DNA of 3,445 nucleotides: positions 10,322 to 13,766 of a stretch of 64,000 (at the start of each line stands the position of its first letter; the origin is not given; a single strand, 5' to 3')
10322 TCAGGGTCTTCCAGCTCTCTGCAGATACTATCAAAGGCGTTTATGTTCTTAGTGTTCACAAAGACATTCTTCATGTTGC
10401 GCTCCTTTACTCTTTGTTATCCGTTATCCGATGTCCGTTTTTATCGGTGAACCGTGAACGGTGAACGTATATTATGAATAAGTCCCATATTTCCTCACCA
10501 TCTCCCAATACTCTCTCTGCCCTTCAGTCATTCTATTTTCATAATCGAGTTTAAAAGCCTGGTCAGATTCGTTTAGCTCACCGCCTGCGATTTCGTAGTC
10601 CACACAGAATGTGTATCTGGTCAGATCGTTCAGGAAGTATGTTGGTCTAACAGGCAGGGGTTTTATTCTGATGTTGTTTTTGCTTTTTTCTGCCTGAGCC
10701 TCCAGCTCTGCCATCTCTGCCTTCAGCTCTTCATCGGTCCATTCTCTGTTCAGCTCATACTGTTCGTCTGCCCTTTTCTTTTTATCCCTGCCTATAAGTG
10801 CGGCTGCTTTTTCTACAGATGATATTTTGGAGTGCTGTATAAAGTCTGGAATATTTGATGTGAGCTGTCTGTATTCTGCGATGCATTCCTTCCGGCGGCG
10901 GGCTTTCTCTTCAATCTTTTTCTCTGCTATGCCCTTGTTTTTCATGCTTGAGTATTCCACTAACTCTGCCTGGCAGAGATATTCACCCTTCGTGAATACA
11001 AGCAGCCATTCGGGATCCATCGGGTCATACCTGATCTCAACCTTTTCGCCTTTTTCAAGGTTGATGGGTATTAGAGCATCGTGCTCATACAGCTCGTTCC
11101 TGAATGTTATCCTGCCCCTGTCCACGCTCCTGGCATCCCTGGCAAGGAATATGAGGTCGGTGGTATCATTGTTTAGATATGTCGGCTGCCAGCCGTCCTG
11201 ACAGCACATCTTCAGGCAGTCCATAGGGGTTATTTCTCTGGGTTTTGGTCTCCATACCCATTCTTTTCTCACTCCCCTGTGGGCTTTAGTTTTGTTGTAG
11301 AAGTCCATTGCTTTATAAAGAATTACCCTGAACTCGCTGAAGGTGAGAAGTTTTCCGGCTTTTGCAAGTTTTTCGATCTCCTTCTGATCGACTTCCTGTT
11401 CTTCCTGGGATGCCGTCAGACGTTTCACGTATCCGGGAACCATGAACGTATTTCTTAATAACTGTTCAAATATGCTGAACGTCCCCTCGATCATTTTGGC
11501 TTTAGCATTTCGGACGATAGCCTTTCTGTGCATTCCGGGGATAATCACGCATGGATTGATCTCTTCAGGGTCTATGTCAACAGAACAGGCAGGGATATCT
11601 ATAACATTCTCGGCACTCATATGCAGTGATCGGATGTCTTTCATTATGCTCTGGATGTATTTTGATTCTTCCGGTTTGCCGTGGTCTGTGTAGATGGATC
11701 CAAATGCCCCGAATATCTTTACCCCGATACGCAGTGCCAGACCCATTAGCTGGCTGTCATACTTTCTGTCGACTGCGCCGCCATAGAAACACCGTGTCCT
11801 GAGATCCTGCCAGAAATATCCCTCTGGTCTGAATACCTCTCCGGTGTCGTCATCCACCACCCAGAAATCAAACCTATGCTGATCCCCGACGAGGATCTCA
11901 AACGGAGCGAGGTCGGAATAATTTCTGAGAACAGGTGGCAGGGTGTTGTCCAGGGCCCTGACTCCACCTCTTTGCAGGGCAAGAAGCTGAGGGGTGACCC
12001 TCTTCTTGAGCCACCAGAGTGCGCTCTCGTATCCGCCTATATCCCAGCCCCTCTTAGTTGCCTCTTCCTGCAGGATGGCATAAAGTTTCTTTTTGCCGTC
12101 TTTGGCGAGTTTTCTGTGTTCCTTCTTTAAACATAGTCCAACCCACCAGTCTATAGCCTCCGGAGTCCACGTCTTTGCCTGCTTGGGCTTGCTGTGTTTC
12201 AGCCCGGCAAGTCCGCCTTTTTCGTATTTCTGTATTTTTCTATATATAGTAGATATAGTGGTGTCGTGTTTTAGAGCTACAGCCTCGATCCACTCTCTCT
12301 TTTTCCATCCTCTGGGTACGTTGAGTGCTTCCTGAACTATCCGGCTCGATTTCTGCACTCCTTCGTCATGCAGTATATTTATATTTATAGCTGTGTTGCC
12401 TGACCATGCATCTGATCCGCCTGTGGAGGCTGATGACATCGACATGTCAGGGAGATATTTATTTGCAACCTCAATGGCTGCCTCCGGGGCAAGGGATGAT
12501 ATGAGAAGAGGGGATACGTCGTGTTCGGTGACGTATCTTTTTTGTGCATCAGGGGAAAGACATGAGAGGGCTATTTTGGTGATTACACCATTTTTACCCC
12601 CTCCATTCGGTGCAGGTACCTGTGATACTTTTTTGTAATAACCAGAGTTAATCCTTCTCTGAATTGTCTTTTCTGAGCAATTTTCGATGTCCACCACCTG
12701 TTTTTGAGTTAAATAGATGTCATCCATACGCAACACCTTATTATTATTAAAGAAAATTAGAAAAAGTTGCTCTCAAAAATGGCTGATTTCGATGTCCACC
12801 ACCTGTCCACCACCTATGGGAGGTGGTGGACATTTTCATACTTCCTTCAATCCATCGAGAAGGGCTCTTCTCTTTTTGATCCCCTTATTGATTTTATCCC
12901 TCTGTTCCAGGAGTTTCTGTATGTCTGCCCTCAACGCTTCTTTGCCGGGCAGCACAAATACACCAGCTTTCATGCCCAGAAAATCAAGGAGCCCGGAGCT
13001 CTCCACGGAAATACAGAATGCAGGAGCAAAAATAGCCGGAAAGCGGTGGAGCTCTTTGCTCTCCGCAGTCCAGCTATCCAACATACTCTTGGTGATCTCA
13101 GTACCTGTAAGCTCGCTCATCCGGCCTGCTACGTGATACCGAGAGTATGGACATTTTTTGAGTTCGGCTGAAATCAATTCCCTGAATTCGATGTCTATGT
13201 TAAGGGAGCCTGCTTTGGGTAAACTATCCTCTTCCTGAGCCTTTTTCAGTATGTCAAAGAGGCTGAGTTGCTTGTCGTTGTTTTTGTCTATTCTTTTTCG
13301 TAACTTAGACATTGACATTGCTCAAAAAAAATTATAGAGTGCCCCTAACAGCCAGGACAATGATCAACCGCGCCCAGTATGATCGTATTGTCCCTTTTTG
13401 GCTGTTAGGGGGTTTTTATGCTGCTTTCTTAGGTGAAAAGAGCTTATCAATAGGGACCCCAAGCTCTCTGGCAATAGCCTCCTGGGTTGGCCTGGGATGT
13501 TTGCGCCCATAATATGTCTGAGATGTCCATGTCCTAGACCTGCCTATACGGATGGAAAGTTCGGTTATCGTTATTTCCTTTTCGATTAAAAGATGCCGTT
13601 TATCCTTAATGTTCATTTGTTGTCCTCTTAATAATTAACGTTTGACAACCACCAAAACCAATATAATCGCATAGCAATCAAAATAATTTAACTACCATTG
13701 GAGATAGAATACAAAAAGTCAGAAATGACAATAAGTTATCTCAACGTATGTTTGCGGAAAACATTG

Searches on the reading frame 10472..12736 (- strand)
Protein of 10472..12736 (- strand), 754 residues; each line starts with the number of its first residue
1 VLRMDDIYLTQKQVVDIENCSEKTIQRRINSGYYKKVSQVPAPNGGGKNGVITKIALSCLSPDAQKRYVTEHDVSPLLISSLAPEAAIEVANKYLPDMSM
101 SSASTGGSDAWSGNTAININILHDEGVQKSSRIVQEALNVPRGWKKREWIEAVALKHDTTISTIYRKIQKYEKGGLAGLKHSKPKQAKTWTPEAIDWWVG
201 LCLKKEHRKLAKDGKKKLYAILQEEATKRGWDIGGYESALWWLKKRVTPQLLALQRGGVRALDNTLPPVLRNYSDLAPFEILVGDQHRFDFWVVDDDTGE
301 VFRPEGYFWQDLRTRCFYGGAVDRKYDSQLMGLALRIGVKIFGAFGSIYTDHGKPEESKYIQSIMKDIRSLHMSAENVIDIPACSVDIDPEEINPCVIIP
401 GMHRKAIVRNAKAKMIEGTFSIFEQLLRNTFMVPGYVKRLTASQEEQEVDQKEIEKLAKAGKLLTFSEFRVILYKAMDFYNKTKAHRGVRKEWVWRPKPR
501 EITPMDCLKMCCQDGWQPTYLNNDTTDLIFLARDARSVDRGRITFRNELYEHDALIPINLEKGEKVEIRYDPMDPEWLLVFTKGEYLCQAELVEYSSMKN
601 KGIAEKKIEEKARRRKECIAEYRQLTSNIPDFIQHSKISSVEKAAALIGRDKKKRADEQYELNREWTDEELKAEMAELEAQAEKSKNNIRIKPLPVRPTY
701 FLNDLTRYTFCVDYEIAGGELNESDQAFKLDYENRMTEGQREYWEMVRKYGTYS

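Call 9: search_protein_families(library=phrogs, proteins=[window:10472-12736:-], max_evalue=0.1)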
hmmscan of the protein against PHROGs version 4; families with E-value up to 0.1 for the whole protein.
window:10472-12736:- (754 aa): 3 families
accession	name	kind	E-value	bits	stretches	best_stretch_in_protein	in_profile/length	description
phrog_310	-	integration and excision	2.4e-67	229.3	1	7-620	8-576/696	transposase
phrog_14727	-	unknown function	7.9e-10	39.1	1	207-345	183-320/409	-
phrog_9065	-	unknown function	0.071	14.3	0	195-224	32-61/83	-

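Call 32: find_related_loci(query=window:10472-12736:-, collection=viral_contigs, flank=10000)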
Query window:10472-12736:- (754 aa) in viral_contigs; peptide patterns used: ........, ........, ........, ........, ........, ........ (x = any residue, [..] = any of these).
60 stretches matched a pattern; 55 encode a relative of the query (tblastn E <= 1e-3); 55 distinct loci.
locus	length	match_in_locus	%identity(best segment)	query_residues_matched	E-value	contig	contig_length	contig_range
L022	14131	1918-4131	56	2-749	0e+0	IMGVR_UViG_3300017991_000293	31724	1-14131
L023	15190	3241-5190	61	94-754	0e+0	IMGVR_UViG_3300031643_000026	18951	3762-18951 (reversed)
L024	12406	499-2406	61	109-751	0e+0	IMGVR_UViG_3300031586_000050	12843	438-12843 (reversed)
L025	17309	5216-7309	56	54-748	0e+0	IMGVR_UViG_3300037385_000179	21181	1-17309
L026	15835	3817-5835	57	60-749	0e+0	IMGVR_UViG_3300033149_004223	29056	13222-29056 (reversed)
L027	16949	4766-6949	52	7-749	0e+0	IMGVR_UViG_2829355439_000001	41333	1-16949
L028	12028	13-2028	56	55-746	0e+0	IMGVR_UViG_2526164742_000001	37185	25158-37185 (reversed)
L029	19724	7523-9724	51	10-751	0e+0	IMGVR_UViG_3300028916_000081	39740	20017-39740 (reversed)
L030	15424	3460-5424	56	108-750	0e+0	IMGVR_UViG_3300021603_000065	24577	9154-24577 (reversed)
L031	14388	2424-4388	56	108-750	0e+0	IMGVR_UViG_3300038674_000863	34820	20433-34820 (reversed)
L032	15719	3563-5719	51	3-749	0e+0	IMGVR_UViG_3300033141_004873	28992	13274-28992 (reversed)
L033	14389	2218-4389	54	3-749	0e+0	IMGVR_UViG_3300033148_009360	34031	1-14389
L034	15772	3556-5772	50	6-751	0e+0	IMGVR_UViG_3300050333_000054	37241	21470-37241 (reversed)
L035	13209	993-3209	49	4-751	0e+0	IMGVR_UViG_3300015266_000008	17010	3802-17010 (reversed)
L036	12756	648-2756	52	47-751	0e+0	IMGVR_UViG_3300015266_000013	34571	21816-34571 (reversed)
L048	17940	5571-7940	45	8-748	0e+0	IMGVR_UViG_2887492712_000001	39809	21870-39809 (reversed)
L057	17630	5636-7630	43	78-750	5e-177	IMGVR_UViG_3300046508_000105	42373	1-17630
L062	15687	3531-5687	34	4-751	9e-106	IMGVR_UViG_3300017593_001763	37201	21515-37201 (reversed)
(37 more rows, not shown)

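Call 91: search_protein_families(library=pfam, proteins=[L026:265-795:-, L026:1001-1231:-, L057:1502-3004:-, L057:700-1395:-, L029:3561-4688:-, L029:2876-3430:-, L029:1053-2168:-, L029:2165-2704:-, L027:1711-1992:-, L062:387-1022:-], max_evalue=0.01)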
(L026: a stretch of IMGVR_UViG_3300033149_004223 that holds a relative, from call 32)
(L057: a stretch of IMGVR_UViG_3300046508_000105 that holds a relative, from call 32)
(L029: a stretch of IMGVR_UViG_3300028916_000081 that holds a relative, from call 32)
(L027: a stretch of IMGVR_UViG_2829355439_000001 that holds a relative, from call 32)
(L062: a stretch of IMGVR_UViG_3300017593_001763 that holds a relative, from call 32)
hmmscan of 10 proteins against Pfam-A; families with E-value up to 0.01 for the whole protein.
L026:265-795:- (176 aa): 0 families

L026:1001-1231:- (76 aa): 0 families

L057:1502-3004:- (500 aa): 6 families
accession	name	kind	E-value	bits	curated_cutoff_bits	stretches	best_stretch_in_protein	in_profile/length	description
PF01555.25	N6_N4_Mtase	-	3.6e-46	158.3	26.7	1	23-316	1-219/221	DNA methylase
PF22722.2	NA-iREase1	-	8.2e-09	35.8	27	1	367-465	18-105/106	NACHT-associated inactive Restriction Endonuclease 1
PF04471.18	Mrr_cat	-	7.9e-06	26.4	21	1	366-427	22-86/115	Restriction endonuclease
PF02086.21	MethyltransfD12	-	2.9e-05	24.4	22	0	20-55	173-211/253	D12 class N6 adenine-specific DNA methyltransferase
PF13847.12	Methyltransf_31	-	0.0014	18.8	27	0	277-324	2-52/145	Methyltransferase domain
PF03602.21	Cons_hypoth95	-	0.0024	18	24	0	8-41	98-132/182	Conserved hypothetical protein 95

L057:700-1395:- (231 aa): 3 families
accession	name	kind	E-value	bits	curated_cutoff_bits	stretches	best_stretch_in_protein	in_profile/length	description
PF21321.3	HTH_66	-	0.00023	21.9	24.3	1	14-93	2-83/83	Putative DNA-binding HTH domain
PF13518.12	HTH_28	-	0.0011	19.5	25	1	16-38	14-36/52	Helix-turn-helix domain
PF04255.20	DUF433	-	0.0031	17.7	23.6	1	171-225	1-55/56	Protein of unknown function (DUF433)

L029:3561-4688:- (375 aa): 1 family
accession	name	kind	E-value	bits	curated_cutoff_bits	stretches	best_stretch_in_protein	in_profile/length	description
PF09566.16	RE_SacI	-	0.00023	21.6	19.3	1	189-292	177-275/276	SacI restriction endonuclease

L029:2876-3430:- (184 aa): 1 family
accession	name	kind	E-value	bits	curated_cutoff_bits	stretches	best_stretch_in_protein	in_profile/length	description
PF18728.6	HEPN_AbiV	-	3.6e-20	73.1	27.1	1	23-158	2-148/155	AbiV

L029:1053-2168:- (371 aa): 0 families

L029:2165-2704:- (179 aa): 0 families

L027:1711-1992:- (93 aa): 0 families

L062:387-1022:- (211 aa): 0 families

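Call 92: search_protein_families(library=padloc, proteins=[L026:265-795:-, L026:1001-1231:-, L057:1502-3004:-, L057:700-1395:-, L029:3561-4688:-, L029:2876-3430:-, L029:1053-2168:-, L029:2165-2704:-, L029:4691-5623:-, L048:1215-2108:-], max_evalue=0.01)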
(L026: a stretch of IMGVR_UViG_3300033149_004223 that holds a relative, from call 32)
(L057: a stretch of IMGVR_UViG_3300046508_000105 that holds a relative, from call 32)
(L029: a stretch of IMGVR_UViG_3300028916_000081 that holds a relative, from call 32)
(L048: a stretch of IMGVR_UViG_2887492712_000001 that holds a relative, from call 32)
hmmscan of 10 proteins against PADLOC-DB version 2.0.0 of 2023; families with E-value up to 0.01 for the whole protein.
L026:265-795:- (176 aa): 0 families

L026:1001-1231:- (76 aa): 0 families

L057:1502-3004:- (500 aa): 76 families (the best 25 are shown)
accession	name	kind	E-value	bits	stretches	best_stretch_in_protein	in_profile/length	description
PDLC03339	MTase_II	-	1.6e-60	203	2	98-329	58-280/399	Type II methyltransferase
PDLC03300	MTase_II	-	2.3e-47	159.5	2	235-324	191-281/302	Type II methyltransferase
PDLC03354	MTase_II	-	1e-45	154.6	3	240-324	307-386/425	Type II methyltransferase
PDLC03299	MTase_II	-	4.5e-40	136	3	241-333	178-272/296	Type II methyltransferase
PDLC03371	MTase_II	-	9.8e-39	131.4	2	110-322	80-254/260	Type II methyltransferase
PDLC03636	MTase_III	-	9.2e-38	128.3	2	248-322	333-407/575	Type III methyltransferase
PDLC03633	MTase_III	-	8.2e-37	125.2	1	87-361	139-388/616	Type III methyltransferase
PDLC03644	MTase_III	-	9.6e-31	105.1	2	100-213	109-217/542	Type III methyltransferase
PDLC03638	MTase_III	-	6.2e-29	98.9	2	242-324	600-681/816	Type III methyltransferase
PDLC03635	MTase_III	-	8.4e-28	95.5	2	241-311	491-563/708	Type III methyltransferase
PDLC03216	MTase_II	-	1.8e-26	91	2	259-323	194-258/364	Type II methyltransferase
PDLC03738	oMTase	-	3.2e-25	86.6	1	259-322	204-267/376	orphan methyltransferase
PDLC03265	MTase_II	-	1.5e-24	85.1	2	239-324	251-332/333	Type II methyltransferase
PDLC03353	MTase_II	-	3.1e-24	83.9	1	3-321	10-251/260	Type II methyltransferase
PDLC03634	MTase_III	-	1.6e-22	78.2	3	100-218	173-286/621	Type III methyltransferase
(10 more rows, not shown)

L057:700-1395:- (231 aa): 0 families

L029:3561-4688:- (375 aa): 0 families

L029:2876-3430:- (184 aa): 2 families
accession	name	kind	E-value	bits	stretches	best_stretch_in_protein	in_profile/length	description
PDLC02353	AbiV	-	3.4e-05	21.6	1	23-156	23-160/196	AbiV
PDLC00283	PtuA1|PtuA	-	0.0047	14.1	1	58-167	31-137/448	AAA ATPase domain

L029:1053-2168:- (371 aa): 0 families

L029:2165-2704:- (179 aa): 0 families

L029:4691-5623:- (310 aa): 17 families
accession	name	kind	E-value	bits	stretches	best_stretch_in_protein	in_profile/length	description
PDLC03244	MTase_II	-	5.9e-57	191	1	34-301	28-289/295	Type II methyltransferase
PDLC03253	MTase_II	-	7e-31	105.8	1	36-296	6-252/253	Type II methyltransferase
PDLC03247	MTase_II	-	2.4e-22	77.5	1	37-299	6-267/282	Type II methyltransferase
PDLC03294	MTase_II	-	2.5e-21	74.5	1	37-289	8-260/272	Type II methyltransferase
PDLC03729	oMTase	-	6.5e-16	56.6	2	32-148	3-122/275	orphan methyltransferase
PDLC04018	PD-Lambda-5_B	-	2.9e-15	54.3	1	58-273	33-249/291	-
PDLC03735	oMTase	-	7e-13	46.6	1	38-298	12-283/284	orphan methyltransferase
PDLC03261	MTase_II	-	1e-12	45.2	1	29-269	20-258/643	Type II methyltransferase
PDLC03358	MTase_II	-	9.7e-10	36.2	1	58-270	33-248/301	Type II methyltransferase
PDLC03383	MTase_II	-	3.8e-09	34.4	1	34-99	19-84/318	Type II methyltransferase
PDLC03717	oMTase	-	2.2e-07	28.6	1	55-254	24-220/285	orphan methyltransferase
PDLC03266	MTase_II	-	2.3e-07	28.6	1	37-225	18-205/285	Type II methyltransferase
PDLC03287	MTase_II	-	3.7e-06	24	0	39-108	369-439/646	Type II methyltransferase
PDLC04019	PD-Lambda-5_B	-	1.2e-05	23.3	1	59-156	33-135/167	-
PDLC03292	MTase_II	-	1.3e-05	21.6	1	36-104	420-488/722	Type II methyltransferase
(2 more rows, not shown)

L048:1215-2108:- (297 aa): 1 family
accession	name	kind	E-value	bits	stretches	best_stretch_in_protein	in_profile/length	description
PDLC03604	REase_MTase_IIG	-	3.3e-07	26.7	1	129-248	67-190/1011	Type IIG restriction enzyme-methyltransferase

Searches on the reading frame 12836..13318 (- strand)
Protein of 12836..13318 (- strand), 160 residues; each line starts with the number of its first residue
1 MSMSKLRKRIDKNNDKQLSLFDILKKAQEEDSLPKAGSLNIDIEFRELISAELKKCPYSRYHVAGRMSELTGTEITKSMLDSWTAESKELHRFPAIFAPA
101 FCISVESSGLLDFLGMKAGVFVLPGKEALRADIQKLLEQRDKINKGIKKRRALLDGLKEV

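Call 6: search_protein_families(library=pfam, proteins=[window:12836-13318:-], max_evalue=1)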
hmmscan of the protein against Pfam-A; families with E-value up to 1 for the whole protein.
window:12836-13318:- (160 aa): 0 families

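Call 9: search_protein_families(library=phrogs, proteins=[window:12836-13318:-], max_evalue=0.1)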
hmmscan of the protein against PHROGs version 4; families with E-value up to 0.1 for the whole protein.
window:12836-13318:- (160 aa): 1 family
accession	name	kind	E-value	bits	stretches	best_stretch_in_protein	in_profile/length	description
phrog_2345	-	transcription regulation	3.2e-30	105.7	1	12-150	3-139/146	transcriptional regulator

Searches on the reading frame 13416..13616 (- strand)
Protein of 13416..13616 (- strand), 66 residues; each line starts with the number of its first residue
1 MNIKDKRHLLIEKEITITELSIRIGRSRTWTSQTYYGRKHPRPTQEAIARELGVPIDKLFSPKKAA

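Call 9: search_protein_families(library=phrogs, proteins=[window:13416-13616:-], max_evalue=0.1)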
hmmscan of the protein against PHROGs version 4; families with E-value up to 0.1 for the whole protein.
window:13416-13616:- (66 aa): 8 families
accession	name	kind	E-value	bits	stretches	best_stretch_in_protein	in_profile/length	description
phrog_3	-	transcription regulation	0.00056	20.8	1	7-63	94-149/430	transcriptional repressor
phrog_8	-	transcription regulation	0.0022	18.5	1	1-60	75-136/346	transcriptional regulator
phrog_769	-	transcription regulation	0.0025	18.8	1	10-61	20-69/89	transcriptional repressor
phrog_4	-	transcription regulation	0.0057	16.7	1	3-61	137-193/400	transcriptional repressor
phrog_6223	-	transcription regulation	0.011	16.7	0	1-37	3-40/73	transcriptional repressor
phrog_3919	-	unknown function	0.018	16.1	1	6-58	18-70/136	-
phrog_7241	-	transcription regulation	0.024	15.7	1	12-60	72-121/122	transcriptional regulator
phrog_2439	-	transcription regulation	0.063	13.1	1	9-63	15-70/367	transcriptional regulator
